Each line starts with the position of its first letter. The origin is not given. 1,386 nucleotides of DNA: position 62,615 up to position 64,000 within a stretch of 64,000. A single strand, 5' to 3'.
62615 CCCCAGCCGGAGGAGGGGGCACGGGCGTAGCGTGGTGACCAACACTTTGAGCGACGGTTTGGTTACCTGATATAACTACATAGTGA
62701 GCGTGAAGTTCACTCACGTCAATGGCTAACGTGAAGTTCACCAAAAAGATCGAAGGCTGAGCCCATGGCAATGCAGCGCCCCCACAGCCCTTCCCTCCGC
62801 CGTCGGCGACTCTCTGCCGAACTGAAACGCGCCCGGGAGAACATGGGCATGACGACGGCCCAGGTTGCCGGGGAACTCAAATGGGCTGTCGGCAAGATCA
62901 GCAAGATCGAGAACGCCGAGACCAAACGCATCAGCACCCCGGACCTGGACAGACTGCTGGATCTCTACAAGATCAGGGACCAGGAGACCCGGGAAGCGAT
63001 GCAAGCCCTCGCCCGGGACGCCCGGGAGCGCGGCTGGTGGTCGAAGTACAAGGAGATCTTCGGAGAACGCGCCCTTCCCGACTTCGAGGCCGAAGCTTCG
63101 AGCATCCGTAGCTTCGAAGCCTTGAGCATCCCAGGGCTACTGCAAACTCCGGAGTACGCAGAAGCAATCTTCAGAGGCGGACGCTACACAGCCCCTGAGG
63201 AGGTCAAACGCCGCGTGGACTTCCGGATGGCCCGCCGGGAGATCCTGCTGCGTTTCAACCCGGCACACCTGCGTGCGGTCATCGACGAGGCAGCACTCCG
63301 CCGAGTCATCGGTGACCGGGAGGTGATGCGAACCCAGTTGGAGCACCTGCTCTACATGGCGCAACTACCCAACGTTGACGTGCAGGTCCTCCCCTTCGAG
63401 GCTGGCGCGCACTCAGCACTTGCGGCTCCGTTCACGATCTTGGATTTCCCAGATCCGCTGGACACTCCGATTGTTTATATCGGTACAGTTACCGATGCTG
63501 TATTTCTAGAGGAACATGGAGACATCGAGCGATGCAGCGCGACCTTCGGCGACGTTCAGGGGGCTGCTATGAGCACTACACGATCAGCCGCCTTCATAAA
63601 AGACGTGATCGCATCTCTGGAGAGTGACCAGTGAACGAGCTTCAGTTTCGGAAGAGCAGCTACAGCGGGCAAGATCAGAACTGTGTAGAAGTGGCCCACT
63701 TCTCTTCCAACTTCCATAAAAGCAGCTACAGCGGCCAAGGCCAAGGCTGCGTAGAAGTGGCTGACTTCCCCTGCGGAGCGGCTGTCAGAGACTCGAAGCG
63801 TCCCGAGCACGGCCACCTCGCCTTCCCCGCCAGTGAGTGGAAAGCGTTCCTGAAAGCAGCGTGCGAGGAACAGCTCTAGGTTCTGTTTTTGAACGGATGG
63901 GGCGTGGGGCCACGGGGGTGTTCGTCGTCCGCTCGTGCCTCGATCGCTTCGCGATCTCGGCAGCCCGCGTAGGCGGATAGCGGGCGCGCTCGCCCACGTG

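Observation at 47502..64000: A ~16.5-kb defence island stacking at least six conflict systems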

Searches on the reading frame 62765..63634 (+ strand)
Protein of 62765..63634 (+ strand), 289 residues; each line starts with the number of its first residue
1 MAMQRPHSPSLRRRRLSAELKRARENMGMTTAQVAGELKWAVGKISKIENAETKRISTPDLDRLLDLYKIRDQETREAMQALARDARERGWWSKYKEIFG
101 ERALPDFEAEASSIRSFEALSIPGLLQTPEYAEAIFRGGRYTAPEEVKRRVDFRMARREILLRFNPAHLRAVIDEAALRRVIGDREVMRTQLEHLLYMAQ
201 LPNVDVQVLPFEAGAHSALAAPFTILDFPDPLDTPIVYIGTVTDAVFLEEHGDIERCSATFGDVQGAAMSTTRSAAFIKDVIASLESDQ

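Call 7: search_protein_families(library=pfam, proteins=[window:62765-63634:+], max_evalue=0.01)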
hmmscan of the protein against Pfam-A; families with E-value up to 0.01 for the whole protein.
window:62765-63634:+ (289 aa): 6 families
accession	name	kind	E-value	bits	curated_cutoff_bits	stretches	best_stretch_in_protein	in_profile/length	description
PF19054.6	DUF5753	-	4e-60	202.9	23.4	1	103-279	3-177/178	Domain of unknown function (DUF5753)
PF13560.12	HTH_31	-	3.8e-12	46.8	27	1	15-77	1-62/64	Helix-turn-helix domain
PF13413.12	HTH_25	-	5.8e-05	23.3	24.6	1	20-57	2-39/62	Helix-turn-helix domain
PF12844.13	HTH_19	-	0.00011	22.5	30.2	1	20-77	4-57/64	Helix-turn-helix domain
PF01381.28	HTH_3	-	0.00082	19.8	23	1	20-70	1-50/55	Helix-turn-helix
PF13443.12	HTH_26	-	0.0068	17.1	22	0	20-70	2-52/63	Cro/C1-type HTH DNA-binding domain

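Call 9: search_protein_families(library=padloc, proteins=[window:62765-63634:+], max_evalue=0.001)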
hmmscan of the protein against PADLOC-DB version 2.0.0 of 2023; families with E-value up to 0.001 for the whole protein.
window:62765-63634:+ (289 aa): 0 families

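Call 21: find_encoding_contigs(protein=window:62765-63634:+, flank=10000, max_places=10)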
Protein window:62765-63634:+ (289 aa): no gene with exactly this product is on record in the collection.

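Call 23: find_homologous_proteins(query=window:62765-63634:+, max_evalue=1e-40)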
Query window:62765-63634:+ (289 aa): 1595 proteins with E <= 1e-40 among 8000 candidates; the best 120 are listed.
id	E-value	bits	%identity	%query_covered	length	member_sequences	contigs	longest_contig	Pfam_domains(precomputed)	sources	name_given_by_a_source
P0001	1.2e-183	626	100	99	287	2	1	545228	PF19054.7,PF13560.13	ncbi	ncbi:helix-turn-helix domain-containing protein [Salinactinospora qingdaonensis]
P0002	7.9e-135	466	73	100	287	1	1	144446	PF19054.7,PF13560.13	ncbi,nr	ncbi:hypothetical protein CQJ94_05955 [Glycomyces fuscus]|nr:hypothetical protein CQJ94_05955 [Glyco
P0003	3.2e-134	464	72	100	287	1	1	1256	PF19054.7,PF13560.13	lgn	-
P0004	2.4e-132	458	73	99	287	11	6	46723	PF12844.14,PF19054.7,PF13560.13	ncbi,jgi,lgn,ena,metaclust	metaclust:\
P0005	6.5e-132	457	72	100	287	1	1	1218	PF19054.7,PF13560.13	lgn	-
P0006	8.2e-132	457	71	100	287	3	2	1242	PF19054.7,PF13560.13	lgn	-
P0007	3.9e-131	454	71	100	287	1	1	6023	PF19054.7,PF13560.13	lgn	-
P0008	2.2e-130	452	70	100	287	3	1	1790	PF19054.7,PF13560.13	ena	-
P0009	1.5e-128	446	69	99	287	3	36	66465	PF19054.7,PF13560.13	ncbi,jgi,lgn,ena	jgi:transcriptional regulator with XRE-family HTH domain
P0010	1.6e-128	446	69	100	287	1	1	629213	PF19054.7,PF13560.13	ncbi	ncbi:helix-turn-helix domain-containing protein [Nocardiopsis terrae]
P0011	5.0e-128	444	69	100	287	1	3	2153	PF19054.7,PF13560.13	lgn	-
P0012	7.0e-128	444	70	99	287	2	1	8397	PF19054.7,PF13560.13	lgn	-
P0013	9.1e-128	443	69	100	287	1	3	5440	PF19054.7,PF13560.13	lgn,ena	-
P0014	1.5e-127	443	71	99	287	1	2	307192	PF19054.7,PF13560.13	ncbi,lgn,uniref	ncbi:helix-turn-helix transcriptional regulator [Nocardiopsis sp. NPDC006139]|uniref:helix-turn-heli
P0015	1.7e-126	439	69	100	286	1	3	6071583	PF19054.7,PF13560.13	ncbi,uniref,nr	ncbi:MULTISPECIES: helix-turn-helix domain-containing protein [Nocardiopsis]|uniref:HTH cro/C1-type 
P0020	6.1e-125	434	66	99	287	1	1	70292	PF19054.7,PF13560.13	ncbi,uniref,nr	ncbi:helix-turn-helix domain-containing protein [Allosalinactinospora lopnorensis]|uniref:helix-turn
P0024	8.7e-124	430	69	98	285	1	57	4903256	PF19054.7,PF13560.13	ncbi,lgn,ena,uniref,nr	ncbi:helix-turn-helix domain-containing protein [Thermobifida alba]|uniref:Helix-turn-helix domain-c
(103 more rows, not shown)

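Call 24: find_encoding_contigs(protein=P0001, flank=10000, max_places=5)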
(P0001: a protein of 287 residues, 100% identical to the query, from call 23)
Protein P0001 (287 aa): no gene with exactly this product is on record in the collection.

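Call 31: find_encoding_contigs(protein=P0002, flank=10000, max_places=3)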
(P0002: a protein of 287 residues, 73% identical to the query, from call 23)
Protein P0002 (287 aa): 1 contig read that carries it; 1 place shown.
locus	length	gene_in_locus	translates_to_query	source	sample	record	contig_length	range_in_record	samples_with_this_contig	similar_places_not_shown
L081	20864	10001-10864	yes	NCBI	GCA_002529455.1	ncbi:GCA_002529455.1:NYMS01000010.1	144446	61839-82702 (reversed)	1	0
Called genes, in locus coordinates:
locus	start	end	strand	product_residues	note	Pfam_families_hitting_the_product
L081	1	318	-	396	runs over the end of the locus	PF07690:MFS_1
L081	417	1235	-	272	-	PF00005:ABC_tran, PF08352:oligo_HPY (faint)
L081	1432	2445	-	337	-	PF00005:ABC_tran, PF13304:AAA_21 (faint), PF08352:oligo_HPY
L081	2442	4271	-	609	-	PF00528:BPD_transp_1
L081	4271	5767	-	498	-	PF00496:SBP_bac_5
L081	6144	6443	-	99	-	PF00749:tRNA-synt_1c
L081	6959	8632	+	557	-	PF02646:RmuC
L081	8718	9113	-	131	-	-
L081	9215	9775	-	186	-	PF13581:HATPase_c_2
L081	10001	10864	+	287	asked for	PF13560:HTH_31, PF19054:DUF5753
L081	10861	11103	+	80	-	PF04149:DUF397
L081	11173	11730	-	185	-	-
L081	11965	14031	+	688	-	-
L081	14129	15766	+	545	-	PF12161:HsdM_N, PF02384:N6_Mtase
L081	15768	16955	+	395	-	PF01420:Methylase_S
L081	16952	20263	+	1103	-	PF04313:HSDR_N, PF00270:DEAD (faint), PF04851:ResIII, PF18766:SWI2_SNF2, PF22679:T1R_D3-like, PF11867:T1RH-like_C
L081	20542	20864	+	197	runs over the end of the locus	-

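Call 32: find_encoding_contigs(protein=P0004, flank=10000, max_places=3)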
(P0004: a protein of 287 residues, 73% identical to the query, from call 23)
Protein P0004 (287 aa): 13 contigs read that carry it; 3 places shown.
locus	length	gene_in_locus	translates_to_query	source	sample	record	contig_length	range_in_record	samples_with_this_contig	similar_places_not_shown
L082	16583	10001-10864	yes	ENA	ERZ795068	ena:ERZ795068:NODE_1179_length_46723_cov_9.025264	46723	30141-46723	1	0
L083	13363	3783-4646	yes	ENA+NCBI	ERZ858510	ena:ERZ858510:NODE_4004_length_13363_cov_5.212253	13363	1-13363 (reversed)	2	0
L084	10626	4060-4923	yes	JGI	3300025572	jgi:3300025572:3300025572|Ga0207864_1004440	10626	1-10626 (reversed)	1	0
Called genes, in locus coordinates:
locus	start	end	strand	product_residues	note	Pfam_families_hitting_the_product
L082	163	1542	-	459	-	PF22422:MGH1-like_GH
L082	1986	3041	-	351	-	PF00288:GHMP_kinases_N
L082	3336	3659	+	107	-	PF13560:HTH_31 (faint)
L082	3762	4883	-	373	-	PF00067:p450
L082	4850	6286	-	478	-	-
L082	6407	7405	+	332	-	PF09995:MPAB_Lcp_cat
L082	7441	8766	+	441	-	PF00156:Pribosyltran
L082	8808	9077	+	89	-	PF11298:DUF3099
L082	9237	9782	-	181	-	PF13581:HATPase_c_2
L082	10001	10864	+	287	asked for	PF12844:HTH_19 (weak), PF13560:HTH_31, PF19054:DUF5753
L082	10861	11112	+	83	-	PF04149:DUF397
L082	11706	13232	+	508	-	PF05195:AMP_N, PF00557:Peptidase_M24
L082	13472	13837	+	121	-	PF06108:DUF952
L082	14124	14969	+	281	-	PF00535:Glycos_transf_2, PF10111:Glyco_tranf_2_2 (weak), PF13641:Glyco_tranf_2_3, PF13632:Glyco_trans_2_3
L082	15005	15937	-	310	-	PF00291:PALP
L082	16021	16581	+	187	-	?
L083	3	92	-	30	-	?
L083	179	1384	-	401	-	PF01420:Methylase_S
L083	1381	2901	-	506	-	PF12161:HsdM_N, PF02384:N6_Mtase, PF01170:UPF0020, PF07669:Eco57I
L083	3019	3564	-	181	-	PF13581:HATPase_c_2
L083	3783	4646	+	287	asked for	PF12844:HTH_19 (weak), PF13560:HTH_31, PF19054:DUF5753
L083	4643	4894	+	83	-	PF04149:DUF397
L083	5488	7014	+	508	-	PF05195:AMP_N, PF00557:Peptidase_M24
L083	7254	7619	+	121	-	PF06108:DUF952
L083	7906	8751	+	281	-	PF00535:Glycos_transf_2, PF10111:Glyco_tranf_2_2 (weak), PF13641:Glyco_tranf_2_3, PF13632:Glyco_trans_2_3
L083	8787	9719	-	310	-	PF00291:PALP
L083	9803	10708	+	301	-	PF00126:HTH_1, PF03466:LysR_substrate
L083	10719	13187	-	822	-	PF13426:PAS_9 (faint), PF00989:PAS, PF08448:PAS_4, PF13185:GAF_2 (faint), PF01590:GAF, PF07228:SpoIIE, PF13581:HATPase_c_2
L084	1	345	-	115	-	?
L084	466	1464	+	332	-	PF09995:MPAB_Lcp_cat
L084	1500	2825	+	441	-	PF00156:Pribosyltran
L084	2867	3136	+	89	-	PF11298:DUF3099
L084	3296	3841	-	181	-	PF13581:HATPase_c_2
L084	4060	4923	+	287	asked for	PF12844:HTH_19 (weak), PF13560:HTH_31, PF19054:DUF5753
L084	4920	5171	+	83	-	PF04149:DUF397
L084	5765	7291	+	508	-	PF05195:AMP_N, PF00557:Peptidase_M24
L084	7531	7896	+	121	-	PF06108:DUF952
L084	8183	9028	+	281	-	PF00535:Glycos_transf_2, PF10111:Glyco_tranf_2_2 (weak), PF13641:Glyco_tranf_2_3, PF13632:Glyco_trans_2_3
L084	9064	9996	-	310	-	PF00291:PALP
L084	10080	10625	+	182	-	?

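Call 33: find_encoding_contigs(protein=P0010, flank=10000, max_places=2)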
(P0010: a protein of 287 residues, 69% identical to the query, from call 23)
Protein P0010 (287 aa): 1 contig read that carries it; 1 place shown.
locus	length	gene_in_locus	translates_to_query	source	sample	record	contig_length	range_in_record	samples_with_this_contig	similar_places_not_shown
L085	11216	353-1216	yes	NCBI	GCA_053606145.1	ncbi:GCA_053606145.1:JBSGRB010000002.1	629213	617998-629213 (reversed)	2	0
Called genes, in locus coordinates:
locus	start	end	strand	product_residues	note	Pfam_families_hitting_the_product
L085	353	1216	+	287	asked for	PF13560:HTH_31, PF19054:DUF5753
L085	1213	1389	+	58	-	PF04149:DUF397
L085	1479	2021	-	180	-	PF01928:CYTH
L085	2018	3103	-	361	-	PF04055:Radical_SAM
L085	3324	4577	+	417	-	PF13560:HTH_31 (weak)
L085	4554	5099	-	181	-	PF28549:NDPSase_N (weak), PF00293:NUDIX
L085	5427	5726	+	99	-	-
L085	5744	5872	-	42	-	PF23381:Beta-prop_IFT122_1st (weak), PF00400:WD40 (weak)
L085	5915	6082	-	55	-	PF00400:WD40, PF23381:Beta-prop_IFT122_1st, PF24105:Beta-prop_CAF1B_HIR1, PF24805:EIF3I (weak), PF24807:WD40_CDC20-Fz (weak), PF25047:Beta-prop_TEP1_2nd (weak), PF25173:Beta-prop_WDR3_1st (weak), PF25174:Beta-prop_THOC3 (weak), +1 more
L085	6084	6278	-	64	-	-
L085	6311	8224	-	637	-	PF00656:Peptidase_C14, PF06271:RDD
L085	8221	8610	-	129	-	PF19953:EACC1 (weak)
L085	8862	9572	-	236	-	PF18974:DUF5710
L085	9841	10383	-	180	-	-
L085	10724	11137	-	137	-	-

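Call 72: find_encoding_contigs(protein=P0024, flank=10000, max_places=4)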
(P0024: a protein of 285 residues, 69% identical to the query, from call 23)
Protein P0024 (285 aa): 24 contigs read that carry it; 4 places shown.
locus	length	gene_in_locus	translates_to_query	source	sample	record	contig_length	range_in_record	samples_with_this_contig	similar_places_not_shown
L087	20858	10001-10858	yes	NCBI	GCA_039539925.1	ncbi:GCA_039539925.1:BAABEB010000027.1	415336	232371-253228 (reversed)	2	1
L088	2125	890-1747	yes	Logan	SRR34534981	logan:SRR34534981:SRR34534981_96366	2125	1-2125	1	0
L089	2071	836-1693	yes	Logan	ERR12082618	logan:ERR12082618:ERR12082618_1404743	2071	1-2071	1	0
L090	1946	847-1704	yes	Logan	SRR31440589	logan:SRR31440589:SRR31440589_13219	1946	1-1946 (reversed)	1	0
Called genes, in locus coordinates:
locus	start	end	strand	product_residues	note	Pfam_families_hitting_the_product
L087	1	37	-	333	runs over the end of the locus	PF00288:GHMP_kinases_N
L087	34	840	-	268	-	PF04016:DUF364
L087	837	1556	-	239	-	-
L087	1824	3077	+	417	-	PF05977:MFS_3 (weak), PF07690:MFS_1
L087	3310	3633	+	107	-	PF13560:HTH_31 (weak)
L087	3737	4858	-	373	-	PF00067:p450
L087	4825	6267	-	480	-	-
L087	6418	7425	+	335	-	PF09995:MPAB_Lcp_cat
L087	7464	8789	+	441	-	PF00156:Pribosyltran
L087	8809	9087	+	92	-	PF11298:DUF3099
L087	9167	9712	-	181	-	PF13581:HATPase_c_2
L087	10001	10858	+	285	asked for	PF13560:HTH_31, PF19054:DUF5753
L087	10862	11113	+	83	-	PF04149:DUF397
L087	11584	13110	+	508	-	PF05195:AMP_N, PF00557:Peptidase_M24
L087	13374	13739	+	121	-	PF06108:DUF952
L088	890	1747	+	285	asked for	PF13560:HTH_31, PF19054:DUF5753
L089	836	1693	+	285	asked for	PF13560:HTH_31, PF19054:DUF5753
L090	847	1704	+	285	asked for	PF13560:HTH_31, PF19054:DUF5753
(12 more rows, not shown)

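Call 73: find_encoding_contigs(protein=P0020, flank=10000, max_places=2)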
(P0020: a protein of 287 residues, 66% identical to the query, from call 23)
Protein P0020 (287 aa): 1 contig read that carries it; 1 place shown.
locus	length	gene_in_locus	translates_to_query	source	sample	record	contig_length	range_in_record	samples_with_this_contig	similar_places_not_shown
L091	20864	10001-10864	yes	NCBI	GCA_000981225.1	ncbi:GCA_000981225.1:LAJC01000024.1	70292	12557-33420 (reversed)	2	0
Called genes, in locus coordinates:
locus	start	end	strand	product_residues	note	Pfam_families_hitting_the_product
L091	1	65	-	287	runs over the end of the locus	-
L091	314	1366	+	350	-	PF16670:PI-PLC-C1 (weak)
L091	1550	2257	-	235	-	PF13489:Methyltransf_23 (weak), PF08241:Methyltransf_11, PF08242:Methyltransf_12 (weak), PF13649:Methyltransf_25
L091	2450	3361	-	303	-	PF13354:Beta-lactamase2, PF00144:Beta-lactamase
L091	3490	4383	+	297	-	PF00126:HTH_1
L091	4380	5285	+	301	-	PF13354:Beta-lactamase2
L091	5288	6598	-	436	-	-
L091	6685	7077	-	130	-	-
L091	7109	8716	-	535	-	PF07591:PT-HINT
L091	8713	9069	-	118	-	-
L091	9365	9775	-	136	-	-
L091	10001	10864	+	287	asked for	PF13560:HTH_31, PF19054:DUF5753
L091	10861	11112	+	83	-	PF04149:DUF397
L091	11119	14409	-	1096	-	PF22733:NNH1, PF05729:NACHT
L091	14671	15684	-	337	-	PF00356:LacI, PF00532:Peripla_BP_1, PF13407:Peripla_BP_4, PF13377:Peripla_BP_3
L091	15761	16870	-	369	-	PF08240:ADH_N, PF16912:Glu_dehyd_C, PF00107:ADH_zinc_N, PF13602:ADH_zinc_N_2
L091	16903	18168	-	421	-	PF06792:UPF0261, PF23189:UPF0261_C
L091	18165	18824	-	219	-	PF00596:Aldolase_II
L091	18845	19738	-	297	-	PF02633:Creatininase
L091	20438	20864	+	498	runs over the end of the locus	PF01566:Nramp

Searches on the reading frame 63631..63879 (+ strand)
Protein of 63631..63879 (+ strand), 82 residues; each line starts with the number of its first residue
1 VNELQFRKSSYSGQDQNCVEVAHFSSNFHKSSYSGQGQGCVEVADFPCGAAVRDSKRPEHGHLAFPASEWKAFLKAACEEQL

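Call 7: search_protein_families(library=pfam, proteins=[window:63631-63879:+], max_evalue=0.01)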
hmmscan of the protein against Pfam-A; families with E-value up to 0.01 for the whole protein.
window:63631-63879:+ (82 aa): 1 family
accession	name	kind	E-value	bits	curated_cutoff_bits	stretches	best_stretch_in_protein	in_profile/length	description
PF04149.17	DUF397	-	5.3e-28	97.4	24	2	27-77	2-54/55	Domain of unknown function (DUF397)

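Call 9: search_protein_families(library=padloc, proteins=[window:63631-63879:+], max_evalue=0.001)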
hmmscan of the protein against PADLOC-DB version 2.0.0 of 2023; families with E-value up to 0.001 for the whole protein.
window:63631-63879:+ (82 aa): 0 families
